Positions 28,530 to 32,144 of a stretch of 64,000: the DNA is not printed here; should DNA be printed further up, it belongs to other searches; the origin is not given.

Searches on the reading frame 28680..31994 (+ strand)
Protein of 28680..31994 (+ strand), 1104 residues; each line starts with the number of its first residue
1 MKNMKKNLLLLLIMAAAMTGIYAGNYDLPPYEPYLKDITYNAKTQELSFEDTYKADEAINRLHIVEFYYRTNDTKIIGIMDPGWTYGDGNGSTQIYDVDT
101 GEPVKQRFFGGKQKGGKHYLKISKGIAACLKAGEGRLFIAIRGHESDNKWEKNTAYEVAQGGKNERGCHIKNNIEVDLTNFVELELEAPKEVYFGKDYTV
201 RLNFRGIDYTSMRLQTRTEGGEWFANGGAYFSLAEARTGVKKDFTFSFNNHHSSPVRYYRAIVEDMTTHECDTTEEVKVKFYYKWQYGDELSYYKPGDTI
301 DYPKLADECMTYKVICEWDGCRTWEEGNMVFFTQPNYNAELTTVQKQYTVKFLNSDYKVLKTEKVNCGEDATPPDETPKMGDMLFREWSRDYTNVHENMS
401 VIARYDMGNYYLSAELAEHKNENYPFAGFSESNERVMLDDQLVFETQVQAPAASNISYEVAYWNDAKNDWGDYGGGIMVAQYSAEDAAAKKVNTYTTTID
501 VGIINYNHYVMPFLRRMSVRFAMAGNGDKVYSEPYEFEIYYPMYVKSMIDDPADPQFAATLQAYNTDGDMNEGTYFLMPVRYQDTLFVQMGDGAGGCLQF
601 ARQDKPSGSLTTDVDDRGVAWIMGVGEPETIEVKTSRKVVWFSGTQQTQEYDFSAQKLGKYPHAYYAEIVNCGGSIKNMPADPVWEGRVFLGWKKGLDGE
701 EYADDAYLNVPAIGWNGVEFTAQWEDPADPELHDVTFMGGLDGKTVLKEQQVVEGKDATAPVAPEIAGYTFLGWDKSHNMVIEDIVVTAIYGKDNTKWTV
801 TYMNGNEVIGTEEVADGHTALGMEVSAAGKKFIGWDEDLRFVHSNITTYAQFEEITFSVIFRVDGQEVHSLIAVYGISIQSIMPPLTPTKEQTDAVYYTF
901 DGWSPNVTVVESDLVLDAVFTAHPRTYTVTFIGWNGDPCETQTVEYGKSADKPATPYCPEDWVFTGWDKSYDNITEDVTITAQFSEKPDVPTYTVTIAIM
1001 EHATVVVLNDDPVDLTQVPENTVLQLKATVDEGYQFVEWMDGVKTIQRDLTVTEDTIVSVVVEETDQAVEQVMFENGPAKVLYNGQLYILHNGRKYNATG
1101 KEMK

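Call 12: search_protein_families(library=pfam, proteins=[window:28680-31994:+], max_evalue=0.01)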
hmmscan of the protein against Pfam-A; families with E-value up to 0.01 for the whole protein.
window:28680-31994:+ (1104 aa): 2 families
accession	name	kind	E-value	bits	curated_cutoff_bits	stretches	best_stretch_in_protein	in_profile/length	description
PF09479.16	Flg_new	-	2.8e-20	72.6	27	2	734-778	2-42/65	Listeria-Bacteroides repeat domain (List_Bact_rpt)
PF18998.6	Flg_new_2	-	1.1e-06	29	23.6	1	1016-1069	18-65/73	Divergent InlB B-repeat domain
